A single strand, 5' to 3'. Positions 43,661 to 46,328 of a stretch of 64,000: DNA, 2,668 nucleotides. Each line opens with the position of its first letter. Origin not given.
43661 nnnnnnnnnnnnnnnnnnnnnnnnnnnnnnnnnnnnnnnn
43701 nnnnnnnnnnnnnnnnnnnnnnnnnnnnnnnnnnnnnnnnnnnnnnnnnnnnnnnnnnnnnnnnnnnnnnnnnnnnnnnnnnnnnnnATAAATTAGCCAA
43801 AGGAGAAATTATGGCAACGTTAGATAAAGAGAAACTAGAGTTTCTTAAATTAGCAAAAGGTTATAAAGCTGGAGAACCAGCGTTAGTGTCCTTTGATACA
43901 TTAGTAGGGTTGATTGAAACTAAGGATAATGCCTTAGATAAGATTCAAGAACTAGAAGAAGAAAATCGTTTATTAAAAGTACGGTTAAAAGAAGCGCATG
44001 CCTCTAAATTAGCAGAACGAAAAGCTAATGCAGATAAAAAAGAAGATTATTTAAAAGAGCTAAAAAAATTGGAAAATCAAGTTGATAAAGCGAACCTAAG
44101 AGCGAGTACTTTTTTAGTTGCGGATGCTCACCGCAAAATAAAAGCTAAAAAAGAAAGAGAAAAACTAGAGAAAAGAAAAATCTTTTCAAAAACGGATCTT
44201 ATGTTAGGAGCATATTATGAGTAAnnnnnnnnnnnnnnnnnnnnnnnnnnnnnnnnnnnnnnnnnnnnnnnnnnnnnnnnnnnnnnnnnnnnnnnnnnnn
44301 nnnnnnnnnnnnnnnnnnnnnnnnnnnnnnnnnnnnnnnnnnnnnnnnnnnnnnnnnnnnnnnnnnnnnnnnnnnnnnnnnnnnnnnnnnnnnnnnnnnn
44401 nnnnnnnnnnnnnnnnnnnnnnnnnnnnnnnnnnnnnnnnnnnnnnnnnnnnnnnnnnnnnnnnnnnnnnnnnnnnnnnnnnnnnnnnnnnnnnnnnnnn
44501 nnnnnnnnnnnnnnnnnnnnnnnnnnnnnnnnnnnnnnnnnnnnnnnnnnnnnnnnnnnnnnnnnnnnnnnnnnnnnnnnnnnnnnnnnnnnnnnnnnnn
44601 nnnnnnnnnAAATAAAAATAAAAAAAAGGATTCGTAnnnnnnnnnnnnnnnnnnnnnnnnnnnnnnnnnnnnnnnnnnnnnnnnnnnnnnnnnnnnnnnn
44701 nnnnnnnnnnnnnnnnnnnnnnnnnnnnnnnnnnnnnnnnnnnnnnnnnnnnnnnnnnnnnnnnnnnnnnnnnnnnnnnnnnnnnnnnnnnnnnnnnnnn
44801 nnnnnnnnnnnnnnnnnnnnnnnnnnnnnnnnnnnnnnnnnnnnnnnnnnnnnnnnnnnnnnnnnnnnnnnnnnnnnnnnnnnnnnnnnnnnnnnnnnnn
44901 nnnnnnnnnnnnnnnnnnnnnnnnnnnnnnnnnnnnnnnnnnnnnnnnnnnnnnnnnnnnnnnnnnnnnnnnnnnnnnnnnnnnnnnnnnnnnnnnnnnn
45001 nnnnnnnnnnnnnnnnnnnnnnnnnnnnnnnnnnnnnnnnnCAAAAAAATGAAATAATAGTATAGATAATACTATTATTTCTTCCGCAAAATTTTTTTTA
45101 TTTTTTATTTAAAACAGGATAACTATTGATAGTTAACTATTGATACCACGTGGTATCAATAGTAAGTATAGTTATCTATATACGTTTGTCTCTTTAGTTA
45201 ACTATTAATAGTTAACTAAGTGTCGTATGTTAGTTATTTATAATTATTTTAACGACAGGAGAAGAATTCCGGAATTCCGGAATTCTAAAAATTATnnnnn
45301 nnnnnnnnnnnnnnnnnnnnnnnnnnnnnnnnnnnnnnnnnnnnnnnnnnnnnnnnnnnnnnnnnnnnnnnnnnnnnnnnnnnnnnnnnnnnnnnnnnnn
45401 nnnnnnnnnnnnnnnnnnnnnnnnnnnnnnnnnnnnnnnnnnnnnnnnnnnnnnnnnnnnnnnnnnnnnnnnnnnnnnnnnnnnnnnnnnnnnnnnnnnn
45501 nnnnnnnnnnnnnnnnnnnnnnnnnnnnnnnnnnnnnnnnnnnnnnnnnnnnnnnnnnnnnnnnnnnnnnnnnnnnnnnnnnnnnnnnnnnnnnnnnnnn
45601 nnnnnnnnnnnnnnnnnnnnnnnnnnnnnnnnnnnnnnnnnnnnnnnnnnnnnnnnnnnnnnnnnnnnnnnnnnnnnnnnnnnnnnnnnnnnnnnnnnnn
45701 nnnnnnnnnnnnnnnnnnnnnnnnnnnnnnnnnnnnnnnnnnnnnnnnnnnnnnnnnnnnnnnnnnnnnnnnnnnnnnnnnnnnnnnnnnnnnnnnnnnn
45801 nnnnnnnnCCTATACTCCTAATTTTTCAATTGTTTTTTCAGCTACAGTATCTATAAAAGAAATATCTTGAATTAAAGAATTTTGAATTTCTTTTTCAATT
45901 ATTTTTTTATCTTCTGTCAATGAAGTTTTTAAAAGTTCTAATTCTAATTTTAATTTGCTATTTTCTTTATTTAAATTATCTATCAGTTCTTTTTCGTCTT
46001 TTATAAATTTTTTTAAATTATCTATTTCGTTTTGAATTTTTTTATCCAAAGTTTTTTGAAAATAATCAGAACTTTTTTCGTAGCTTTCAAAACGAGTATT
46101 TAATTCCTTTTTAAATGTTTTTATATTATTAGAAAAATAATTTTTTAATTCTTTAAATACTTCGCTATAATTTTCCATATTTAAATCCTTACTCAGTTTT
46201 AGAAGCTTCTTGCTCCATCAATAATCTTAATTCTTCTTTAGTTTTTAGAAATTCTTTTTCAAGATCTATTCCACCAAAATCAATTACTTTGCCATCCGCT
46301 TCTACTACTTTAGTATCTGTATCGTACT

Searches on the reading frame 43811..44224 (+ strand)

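Call 58: search_protein_families(library=pfam, proteins=[window:43811-44224:+], max_evalue=0.001)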
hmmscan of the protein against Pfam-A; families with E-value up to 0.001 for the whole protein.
window:43811-44224:+ (137 aa): 1 family
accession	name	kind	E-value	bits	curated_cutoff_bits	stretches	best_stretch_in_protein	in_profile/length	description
PF00038.26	Filament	-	0.00093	19.4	40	0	42-123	17-100/313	Intermediate filament protein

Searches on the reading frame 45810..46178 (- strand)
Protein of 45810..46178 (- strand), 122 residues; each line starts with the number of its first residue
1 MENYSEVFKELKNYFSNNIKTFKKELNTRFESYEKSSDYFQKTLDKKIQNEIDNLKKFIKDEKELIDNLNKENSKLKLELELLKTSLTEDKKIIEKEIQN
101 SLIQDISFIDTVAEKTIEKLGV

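Call 4: search_protein_families(library=pfam, proteins=[window:45810-46178:-], max_evalue=0.01)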
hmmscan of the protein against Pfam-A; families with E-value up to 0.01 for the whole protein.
window:45810-46178:- (122 aa): 6 families
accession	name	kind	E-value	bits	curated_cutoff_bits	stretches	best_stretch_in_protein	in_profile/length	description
PF05478.16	Prominin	-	0.0023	16.5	34.3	1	5-104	190-293/799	Prominin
PF09135.16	Alb1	-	0.0025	19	22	1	16-72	49-104/105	Alb1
PF15397.11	DUF4618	-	0.0025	17.7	34.9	1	2-97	141-233/258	Domain of unknown function (DUF4618)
PF01365.27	RYDR_ITPR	-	0.0027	17.7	22.3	1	6-106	48-150/201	RIH domain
PF07926.17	TPR_MLP1_2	-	0.0064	16.9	36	1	6-100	11-107/129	TPR/MLP1/MLP2-like protein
PF11559.13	ADIP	-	0.0085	16.6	34.3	0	17-99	62-143/151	Afadin- and alpha -actinin-Binding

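Call 6: search_protein_families(library=phrogs, proteins=[window:45810-46178:-], max_evalue=0.01)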
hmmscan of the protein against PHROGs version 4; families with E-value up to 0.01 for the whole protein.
window:45810-46178:- (122 aa): 2 families
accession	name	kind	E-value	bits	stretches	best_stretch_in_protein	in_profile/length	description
phrog_5755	-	tail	0.0023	17.9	1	20-107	129-216/541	tail length tape measure protein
phrog_7090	-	unknown function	0.0066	18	0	11-64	47-101/127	-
